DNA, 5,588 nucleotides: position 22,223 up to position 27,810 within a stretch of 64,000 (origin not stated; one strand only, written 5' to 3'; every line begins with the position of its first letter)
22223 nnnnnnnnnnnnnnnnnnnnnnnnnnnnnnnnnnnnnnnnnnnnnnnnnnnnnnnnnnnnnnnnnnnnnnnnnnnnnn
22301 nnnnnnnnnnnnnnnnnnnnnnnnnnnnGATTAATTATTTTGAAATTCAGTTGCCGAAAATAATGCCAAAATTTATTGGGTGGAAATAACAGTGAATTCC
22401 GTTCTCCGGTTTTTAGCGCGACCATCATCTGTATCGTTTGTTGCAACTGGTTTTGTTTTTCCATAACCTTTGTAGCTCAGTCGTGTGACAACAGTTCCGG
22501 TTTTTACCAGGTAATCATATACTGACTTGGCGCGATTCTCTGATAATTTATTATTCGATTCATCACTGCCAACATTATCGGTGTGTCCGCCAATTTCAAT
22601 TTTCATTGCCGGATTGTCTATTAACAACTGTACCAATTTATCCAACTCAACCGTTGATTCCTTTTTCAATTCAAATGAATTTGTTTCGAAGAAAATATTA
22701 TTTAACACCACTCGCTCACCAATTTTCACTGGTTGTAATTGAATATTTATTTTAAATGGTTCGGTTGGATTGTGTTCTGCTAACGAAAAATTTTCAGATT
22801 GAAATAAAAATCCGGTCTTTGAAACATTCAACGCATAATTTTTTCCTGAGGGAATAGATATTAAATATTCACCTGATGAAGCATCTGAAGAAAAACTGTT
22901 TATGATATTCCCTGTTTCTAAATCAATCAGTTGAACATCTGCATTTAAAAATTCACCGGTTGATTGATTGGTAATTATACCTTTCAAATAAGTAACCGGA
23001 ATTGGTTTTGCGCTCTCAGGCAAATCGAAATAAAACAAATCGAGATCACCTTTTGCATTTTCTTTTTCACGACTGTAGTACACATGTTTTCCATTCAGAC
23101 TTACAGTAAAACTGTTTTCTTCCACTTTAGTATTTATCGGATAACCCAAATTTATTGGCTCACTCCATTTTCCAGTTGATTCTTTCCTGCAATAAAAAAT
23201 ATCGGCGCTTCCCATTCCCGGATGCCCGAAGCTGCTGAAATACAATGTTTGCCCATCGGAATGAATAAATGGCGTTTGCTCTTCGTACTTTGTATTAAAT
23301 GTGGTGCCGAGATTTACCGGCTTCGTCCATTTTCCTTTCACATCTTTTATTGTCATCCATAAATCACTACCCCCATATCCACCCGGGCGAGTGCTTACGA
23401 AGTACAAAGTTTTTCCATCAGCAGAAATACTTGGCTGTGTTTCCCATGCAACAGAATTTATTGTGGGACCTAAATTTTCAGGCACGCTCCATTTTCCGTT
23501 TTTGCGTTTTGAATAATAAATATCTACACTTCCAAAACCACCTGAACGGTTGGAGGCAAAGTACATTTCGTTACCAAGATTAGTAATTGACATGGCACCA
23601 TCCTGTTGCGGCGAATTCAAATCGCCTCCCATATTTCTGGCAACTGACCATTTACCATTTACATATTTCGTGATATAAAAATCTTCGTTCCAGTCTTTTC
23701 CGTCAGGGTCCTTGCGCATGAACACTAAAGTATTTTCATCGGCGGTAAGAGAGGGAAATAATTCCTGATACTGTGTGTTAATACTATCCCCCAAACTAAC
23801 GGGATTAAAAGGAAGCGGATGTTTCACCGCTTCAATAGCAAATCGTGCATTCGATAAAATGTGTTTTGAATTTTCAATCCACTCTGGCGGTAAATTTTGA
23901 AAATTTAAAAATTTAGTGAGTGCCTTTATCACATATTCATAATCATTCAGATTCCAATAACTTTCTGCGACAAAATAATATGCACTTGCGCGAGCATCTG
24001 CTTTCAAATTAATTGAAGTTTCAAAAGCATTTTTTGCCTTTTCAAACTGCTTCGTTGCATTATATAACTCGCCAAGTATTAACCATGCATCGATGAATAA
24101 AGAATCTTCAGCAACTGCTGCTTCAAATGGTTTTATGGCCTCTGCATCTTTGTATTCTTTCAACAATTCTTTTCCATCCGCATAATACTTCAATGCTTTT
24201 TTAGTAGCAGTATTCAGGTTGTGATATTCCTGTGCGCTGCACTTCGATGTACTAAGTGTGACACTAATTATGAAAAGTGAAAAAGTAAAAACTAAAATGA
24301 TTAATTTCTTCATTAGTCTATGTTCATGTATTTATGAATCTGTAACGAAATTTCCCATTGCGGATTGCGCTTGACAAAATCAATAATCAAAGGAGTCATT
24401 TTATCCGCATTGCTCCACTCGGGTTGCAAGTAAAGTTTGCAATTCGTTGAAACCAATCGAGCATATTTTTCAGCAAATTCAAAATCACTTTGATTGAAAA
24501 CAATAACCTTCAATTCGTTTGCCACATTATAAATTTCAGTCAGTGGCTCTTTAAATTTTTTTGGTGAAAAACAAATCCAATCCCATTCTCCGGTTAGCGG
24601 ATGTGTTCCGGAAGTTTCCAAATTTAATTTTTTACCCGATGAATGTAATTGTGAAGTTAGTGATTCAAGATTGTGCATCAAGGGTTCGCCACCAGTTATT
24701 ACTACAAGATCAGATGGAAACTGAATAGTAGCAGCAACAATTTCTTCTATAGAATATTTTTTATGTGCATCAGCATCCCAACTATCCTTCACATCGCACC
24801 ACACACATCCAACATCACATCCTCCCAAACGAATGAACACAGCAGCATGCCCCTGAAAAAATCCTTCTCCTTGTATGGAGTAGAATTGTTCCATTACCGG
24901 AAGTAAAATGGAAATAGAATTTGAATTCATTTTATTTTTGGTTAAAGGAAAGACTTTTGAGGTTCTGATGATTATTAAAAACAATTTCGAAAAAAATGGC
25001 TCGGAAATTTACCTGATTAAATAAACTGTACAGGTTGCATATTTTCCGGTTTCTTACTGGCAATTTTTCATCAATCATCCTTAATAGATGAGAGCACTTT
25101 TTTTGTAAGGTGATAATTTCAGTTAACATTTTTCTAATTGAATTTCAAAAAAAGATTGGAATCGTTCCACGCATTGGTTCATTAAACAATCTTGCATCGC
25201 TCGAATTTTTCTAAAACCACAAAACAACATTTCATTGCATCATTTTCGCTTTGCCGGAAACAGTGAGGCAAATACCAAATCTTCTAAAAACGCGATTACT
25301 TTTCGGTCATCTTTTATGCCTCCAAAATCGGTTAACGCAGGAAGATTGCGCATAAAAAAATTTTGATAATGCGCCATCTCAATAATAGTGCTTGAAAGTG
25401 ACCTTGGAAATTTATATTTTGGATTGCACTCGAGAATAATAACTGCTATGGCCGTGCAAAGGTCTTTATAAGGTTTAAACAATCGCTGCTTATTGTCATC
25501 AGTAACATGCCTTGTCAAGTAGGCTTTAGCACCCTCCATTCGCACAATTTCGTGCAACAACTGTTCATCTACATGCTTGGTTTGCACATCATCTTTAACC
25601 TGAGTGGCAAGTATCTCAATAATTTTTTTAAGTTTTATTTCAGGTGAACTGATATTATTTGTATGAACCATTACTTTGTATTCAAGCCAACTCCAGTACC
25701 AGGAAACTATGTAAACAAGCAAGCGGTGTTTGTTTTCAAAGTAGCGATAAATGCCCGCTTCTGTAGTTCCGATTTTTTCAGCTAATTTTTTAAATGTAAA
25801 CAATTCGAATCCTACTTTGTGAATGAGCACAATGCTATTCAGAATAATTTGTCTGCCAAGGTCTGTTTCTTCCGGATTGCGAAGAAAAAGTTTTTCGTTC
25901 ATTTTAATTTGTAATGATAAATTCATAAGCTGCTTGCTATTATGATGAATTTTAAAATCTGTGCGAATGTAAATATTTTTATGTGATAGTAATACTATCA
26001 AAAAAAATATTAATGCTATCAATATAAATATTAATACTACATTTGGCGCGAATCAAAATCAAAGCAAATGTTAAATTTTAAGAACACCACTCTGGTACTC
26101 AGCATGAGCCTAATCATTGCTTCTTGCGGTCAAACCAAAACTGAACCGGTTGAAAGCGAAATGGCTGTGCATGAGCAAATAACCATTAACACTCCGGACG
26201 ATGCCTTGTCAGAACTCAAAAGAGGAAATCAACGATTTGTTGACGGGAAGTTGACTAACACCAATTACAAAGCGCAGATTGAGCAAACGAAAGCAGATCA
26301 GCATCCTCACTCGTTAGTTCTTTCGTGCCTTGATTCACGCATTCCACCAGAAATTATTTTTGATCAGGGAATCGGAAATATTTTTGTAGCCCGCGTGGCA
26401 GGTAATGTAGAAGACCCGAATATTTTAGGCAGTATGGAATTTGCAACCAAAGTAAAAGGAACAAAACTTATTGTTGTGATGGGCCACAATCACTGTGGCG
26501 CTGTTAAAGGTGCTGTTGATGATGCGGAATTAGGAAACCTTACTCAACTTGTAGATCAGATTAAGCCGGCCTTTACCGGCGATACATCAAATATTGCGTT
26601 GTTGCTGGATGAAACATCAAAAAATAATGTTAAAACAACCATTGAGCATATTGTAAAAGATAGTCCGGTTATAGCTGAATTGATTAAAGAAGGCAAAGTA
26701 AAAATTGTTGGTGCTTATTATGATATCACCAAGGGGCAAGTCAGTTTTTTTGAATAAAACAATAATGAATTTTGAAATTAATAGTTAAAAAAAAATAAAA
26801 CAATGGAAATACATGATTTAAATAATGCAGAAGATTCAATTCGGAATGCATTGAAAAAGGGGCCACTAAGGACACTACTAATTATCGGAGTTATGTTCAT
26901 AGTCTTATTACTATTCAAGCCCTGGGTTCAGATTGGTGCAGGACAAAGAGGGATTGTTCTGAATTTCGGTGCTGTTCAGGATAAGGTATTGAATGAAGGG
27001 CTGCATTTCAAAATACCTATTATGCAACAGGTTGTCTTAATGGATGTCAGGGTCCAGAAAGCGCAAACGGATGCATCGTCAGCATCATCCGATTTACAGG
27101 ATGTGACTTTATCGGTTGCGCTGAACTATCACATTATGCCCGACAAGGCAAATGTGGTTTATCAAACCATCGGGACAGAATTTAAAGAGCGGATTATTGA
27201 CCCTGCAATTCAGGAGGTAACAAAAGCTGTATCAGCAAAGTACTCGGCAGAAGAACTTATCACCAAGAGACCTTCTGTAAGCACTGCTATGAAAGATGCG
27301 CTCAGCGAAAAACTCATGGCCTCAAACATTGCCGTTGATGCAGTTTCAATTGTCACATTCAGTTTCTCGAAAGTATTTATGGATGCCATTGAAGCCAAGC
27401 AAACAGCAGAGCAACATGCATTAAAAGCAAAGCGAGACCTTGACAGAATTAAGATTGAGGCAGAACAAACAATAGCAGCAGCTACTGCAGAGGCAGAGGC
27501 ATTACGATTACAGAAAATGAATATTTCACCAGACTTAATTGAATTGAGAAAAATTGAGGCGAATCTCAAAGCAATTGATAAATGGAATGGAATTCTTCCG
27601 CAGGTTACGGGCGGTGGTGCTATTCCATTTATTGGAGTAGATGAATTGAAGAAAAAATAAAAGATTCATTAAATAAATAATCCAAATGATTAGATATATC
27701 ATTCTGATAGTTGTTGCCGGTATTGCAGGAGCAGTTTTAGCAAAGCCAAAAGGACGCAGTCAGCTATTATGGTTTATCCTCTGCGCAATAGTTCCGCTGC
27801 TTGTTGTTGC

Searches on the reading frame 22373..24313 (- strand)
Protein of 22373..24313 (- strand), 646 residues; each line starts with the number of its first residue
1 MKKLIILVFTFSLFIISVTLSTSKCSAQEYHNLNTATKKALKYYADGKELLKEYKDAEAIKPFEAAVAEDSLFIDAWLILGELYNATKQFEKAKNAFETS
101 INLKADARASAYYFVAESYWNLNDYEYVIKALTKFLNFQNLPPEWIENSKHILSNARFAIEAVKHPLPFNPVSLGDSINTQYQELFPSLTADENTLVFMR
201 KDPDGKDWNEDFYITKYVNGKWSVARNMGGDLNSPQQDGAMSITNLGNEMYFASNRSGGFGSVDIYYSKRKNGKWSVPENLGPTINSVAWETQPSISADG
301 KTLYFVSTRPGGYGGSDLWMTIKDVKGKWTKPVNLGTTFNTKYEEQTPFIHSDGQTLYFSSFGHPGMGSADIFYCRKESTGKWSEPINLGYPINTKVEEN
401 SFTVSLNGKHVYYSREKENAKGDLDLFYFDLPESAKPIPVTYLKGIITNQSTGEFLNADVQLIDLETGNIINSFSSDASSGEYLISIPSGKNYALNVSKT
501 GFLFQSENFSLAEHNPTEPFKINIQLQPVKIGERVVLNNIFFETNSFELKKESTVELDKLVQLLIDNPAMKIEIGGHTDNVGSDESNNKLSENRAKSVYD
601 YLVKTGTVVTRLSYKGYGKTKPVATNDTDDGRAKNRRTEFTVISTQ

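Call 43: search_protein_families(library=pfam, proteins=[window:22373-24313:-], max_evalue=0.001)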
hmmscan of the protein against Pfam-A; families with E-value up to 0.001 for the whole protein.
window:22373-24313:- (646 aa): 6 families
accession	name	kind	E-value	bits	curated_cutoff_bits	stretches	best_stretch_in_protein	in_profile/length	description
PF07676.18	PD40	-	1e-24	86.3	20.9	2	283-320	3-38/38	WD40-like Beta Propeller Repeat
PF00691.25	OmpA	-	6e-23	81.5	27.2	1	541-636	1-98/98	OmpA family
PF13181.12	TPR_8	-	7.1e-07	29.3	25.7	1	75-105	2-32/34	Tetratricopeptide repeat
PF05359.17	DUF748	-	0.00016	20.3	50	0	537-580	878-921/1037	Domain of Unknown Function (DUF748)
PF13620.12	CarboxypepD_reg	-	0.00072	20.3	32.3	0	443-518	2-76/82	Carboxypeptidase regulatory-like domain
PF14559.12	TPR_19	-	0.00094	19.9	25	0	57-109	8-61/68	Tetratricopeptide repeat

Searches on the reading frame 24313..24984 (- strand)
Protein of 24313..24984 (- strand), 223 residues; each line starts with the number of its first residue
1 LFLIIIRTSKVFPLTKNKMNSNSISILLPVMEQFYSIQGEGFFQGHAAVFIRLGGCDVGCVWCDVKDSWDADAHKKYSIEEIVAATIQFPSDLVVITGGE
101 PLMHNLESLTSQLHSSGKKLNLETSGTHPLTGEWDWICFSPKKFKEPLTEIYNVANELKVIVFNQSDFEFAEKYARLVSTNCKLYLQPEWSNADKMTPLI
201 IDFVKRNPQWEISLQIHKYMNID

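Call 43: search_protein_families(library=pfam, proteins=[window:24313-24984:-], max_evalue=0.001)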
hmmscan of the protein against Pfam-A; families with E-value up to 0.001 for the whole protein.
window:24313-24984:- (223 aa): 2 families
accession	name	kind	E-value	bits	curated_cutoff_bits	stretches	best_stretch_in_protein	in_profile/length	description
PF04055.27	Radical_SAM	-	5e-09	37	29.5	1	54-129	5-89/166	Radical SAM superfamily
PF13353.11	Fer4_12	-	2.6e-05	25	22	1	38-115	2-76/137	4Fe-4S single cluster domain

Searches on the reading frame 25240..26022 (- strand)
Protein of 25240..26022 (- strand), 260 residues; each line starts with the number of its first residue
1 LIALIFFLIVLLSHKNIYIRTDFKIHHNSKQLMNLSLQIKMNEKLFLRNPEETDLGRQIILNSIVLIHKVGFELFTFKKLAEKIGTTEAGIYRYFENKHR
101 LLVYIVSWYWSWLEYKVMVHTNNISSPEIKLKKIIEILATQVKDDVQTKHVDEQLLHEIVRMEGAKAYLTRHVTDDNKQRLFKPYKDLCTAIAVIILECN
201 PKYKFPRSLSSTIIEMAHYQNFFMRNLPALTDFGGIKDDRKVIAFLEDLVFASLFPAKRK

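Call 43: search_protein_families(library=pfam, proteins=[window:25240-26022:-], max_evalue=0.001)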
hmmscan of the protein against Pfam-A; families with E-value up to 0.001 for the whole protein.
window:25240-26022:- (260 aa): 1 family
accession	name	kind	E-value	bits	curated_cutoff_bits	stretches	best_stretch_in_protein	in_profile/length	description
PF00440.29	TetR_N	-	5e-08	33.1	24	1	65-103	7-45/47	Bacterial regulatory proteins, tetR family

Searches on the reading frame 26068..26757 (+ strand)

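Call 43: search_protein_families(library=pfam, proteins=[window:26068-26757:+], max_evalue=0.001)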
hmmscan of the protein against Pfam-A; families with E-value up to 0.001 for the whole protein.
window:26068-26757:+ (229 aa): 1 family
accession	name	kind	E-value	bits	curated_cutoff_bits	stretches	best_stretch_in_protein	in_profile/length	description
PF00484.24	Pro_CA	-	1.1e-39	136.6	25.7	1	83-225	2-156/156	Carbonic anhydrase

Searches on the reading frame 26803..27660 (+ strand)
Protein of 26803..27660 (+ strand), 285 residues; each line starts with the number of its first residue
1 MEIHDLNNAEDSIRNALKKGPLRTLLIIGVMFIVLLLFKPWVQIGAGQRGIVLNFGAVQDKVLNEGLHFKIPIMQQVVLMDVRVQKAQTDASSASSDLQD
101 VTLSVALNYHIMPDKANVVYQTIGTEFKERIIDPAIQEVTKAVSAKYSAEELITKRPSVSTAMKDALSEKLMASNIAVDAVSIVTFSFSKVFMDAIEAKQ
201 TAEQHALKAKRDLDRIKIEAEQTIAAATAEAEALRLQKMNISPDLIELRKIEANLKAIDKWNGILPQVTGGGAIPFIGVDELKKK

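Call 43: search_protein_families(library=pfam, proteins=[window:26803-27660:+], max_evalue=0.001)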
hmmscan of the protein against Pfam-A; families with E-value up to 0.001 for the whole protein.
window:26803-27660:+ (285 aa): 1 family
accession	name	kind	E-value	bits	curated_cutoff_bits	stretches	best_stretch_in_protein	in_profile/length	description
PF01145.31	Band_7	-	3.4e-35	122.1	23.6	1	43-229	2-174/176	SPFH domain / Band 7 family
